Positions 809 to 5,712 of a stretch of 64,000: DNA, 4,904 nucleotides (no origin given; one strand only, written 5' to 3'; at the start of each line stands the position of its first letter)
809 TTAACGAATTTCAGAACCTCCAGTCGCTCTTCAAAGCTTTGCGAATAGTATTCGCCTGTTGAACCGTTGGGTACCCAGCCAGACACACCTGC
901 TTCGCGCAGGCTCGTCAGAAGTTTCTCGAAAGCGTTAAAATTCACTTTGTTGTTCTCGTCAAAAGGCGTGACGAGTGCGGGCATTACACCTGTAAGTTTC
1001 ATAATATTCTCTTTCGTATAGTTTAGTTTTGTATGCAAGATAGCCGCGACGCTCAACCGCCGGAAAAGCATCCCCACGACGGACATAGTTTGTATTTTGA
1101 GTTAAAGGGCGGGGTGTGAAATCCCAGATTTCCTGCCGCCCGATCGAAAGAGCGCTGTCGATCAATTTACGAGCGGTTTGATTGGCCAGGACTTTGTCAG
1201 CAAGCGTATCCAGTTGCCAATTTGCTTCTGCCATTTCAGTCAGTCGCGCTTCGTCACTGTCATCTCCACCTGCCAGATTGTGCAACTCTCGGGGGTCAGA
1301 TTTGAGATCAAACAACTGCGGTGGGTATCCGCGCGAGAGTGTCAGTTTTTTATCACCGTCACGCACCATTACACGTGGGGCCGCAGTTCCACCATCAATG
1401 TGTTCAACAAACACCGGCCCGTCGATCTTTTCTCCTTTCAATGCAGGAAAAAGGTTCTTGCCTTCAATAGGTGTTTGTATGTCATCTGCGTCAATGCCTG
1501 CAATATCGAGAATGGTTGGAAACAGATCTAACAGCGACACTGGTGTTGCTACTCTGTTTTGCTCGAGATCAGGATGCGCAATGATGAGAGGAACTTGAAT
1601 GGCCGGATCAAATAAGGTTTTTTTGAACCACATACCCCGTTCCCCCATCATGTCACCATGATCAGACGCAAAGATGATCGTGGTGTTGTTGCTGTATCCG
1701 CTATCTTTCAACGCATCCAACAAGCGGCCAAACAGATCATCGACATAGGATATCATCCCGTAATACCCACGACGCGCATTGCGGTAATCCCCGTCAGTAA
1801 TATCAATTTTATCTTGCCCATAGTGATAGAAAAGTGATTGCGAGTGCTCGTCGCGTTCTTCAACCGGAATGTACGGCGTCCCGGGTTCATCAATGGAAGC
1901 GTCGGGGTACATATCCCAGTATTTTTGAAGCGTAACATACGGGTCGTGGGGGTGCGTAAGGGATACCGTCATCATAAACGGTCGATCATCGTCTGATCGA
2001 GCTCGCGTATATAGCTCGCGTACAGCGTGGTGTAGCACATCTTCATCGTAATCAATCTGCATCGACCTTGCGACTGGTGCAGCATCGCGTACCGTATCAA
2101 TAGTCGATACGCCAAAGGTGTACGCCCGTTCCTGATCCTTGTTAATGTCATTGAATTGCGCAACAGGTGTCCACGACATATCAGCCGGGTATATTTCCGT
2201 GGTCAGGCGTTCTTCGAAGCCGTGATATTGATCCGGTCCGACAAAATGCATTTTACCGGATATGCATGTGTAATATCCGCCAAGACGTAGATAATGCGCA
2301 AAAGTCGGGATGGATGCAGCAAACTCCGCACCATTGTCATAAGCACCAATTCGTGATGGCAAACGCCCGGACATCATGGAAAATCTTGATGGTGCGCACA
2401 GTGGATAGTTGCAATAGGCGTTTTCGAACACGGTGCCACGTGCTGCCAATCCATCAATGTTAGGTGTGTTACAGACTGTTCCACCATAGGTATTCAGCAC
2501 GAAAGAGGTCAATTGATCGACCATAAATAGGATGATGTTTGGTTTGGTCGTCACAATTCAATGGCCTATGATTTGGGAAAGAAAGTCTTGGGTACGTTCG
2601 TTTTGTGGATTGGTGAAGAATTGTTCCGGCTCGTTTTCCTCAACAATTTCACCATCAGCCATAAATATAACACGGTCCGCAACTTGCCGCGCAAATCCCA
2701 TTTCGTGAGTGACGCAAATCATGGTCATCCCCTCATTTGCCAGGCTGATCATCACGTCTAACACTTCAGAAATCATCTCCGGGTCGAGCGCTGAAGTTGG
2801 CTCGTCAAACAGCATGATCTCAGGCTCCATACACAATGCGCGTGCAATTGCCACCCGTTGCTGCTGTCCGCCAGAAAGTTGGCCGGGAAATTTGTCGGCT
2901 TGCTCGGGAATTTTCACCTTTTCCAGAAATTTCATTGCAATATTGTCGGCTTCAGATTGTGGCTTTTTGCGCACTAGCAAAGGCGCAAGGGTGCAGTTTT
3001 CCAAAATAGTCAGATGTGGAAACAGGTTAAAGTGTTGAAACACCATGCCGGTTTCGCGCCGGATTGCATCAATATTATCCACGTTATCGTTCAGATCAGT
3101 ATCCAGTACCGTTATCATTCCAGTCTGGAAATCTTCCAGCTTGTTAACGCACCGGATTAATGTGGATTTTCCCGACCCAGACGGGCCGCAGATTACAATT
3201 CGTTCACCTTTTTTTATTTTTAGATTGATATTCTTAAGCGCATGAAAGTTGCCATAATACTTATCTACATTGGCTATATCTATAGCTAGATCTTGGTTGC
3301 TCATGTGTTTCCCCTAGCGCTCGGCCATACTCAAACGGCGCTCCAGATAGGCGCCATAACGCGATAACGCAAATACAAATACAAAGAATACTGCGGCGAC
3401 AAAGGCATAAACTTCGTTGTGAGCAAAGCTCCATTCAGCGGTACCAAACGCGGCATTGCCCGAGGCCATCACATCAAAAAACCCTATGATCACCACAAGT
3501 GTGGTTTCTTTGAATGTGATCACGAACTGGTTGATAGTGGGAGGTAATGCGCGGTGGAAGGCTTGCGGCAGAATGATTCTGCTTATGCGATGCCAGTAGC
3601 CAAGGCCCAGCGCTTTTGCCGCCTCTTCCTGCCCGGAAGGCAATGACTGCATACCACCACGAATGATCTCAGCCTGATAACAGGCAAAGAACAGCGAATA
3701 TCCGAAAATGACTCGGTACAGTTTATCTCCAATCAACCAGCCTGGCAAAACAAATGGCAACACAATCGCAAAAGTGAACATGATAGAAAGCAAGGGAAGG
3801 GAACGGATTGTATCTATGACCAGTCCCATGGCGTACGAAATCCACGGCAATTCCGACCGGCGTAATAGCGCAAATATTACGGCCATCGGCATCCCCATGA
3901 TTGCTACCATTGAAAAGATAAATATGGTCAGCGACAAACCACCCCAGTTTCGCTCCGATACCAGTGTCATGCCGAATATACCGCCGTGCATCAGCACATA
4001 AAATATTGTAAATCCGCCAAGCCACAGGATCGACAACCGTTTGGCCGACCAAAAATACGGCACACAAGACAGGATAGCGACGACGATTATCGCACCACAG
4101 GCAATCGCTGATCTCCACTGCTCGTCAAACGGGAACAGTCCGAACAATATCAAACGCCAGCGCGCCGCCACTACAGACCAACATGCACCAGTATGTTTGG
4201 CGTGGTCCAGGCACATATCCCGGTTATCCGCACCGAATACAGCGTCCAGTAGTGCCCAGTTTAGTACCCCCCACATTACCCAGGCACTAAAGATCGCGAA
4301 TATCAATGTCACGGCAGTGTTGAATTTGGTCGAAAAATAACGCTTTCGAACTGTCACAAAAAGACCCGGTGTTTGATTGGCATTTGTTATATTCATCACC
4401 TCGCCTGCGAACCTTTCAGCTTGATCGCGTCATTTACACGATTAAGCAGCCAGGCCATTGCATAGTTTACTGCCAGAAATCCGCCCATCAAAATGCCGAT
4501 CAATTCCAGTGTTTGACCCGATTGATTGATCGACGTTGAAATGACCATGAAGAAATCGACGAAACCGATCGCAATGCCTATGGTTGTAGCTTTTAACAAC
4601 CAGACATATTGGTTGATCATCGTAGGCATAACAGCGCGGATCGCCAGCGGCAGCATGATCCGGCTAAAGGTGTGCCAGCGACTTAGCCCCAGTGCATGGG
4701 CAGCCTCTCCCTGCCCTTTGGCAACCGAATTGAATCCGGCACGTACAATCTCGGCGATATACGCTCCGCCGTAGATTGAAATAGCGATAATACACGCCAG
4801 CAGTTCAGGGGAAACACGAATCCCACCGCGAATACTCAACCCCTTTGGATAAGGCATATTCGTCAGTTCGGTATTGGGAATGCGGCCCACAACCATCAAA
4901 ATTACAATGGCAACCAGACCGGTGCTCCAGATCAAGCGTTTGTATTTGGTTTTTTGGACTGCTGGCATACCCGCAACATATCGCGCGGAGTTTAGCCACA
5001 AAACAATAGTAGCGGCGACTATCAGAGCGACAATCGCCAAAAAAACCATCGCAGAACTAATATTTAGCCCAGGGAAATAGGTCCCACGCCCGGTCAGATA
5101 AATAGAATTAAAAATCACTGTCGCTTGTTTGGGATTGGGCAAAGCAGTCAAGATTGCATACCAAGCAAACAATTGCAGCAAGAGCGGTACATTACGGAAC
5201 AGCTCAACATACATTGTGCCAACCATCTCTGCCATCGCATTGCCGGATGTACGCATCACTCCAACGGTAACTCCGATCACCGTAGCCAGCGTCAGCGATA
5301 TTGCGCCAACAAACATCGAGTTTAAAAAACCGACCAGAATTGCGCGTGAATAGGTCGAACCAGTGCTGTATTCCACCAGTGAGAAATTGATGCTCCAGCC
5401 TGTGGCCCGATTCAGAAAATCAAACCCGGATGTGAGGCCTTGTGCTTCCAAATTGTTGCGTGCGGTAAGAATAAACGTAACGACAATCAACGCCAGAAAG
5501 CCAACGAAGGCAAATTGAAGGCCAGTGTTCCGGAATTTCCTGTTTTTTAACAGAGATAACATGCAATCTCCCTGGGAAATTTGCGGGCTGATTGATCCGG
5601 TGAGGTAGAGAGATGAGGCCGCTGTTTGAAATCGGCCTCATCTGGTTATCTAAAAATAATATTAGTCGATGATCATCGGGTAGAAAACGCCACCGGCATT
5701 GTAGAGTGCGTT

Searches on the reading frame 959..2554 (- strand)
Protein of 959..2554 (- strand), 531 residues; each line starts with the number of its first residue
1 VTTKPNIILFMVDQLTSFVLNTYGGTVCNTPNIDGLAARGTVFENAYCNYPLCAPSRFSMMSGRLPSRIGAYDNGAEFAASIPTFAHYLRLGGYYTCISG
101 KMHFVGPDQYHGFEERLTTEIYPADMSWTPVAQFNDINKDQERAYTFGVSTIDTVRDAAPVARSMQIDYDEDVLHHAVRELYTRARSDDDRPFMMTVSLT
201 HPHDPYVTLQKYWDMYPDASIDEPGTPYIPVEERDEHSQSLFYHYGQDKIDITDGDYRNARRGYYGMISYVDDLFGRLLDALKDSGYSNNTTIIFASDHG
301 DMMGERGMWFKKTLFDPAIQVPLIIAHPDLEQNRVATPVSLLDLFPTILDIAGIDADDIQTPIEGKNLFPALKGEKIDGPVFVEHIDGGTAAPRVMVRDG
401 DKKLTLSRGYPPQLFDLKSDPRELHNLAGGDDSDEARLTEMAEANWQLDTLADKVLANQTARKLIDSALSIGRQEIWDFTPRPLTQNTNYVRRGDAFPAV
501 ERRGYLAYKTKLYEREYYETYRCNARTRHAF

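Call 97: search_protein_families(library=pfam, proteins=[window:959-2554:-], max_evalue=0.0001)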
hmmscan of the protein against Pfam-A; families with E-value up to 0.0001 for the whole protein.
window:959-2554:- (531 aa): 4 families
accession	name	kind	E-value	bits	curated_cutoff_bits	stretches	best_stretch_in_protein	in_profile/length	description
PF00884.28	Sulfatase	-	1.1e-50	173.2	25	1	5-354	1-301/301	Sulfatase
PF01663.27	Phosphodiest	-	9.7e-12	45.6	23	1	8-300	2-220/342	Type I phosphodiesterase / nucleotide pyrophosphatase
PF16347.10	SGSH_C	-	2.8e-10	41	29.3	1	304-434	1-138/154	N-sulphoglucosamine sulphohydrolase, C-terminal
PF12411.13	Choline_sulf_C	-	2.3e-06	27.7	27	1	454-494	2-41/53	Choline sulfatase enzyme C terminal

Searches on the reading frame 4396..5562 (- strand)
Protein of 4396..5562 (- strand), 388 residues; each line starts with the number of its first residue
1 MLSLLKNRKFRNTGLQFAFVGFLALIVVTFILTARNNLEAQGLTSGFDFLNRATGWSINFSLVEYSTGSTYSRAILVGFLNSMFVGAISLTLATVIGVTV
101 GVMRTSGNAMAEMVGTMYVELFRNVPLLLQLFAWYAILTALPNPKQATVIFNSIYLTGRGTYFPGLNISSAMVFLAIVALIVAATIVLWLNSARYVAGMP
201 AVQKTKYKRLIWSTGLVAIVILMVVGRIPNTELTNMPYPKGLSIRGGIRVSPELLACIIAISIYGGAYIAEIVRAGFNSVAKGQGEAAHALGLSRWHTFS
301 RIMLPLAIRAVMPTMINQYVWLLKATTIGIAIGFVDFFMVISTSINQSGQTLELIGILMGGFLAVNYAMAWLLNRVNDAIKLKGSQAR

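Call 97: search_protein_families(library=pfam, proteins=[window:4396-5562:-], max_evalue=0.0001)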
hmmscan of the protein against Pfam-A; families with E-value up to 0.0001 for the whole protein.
window:4396-5562:- (388 aa): 1 family
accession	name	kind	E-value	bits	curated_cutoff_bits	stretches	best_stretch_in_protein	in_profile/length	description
PF00528.27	BPD_transp_1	-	2.8e-14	53.7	26.4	1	225-375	43-181/184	Binding-protein-dependent transport system inner membrane component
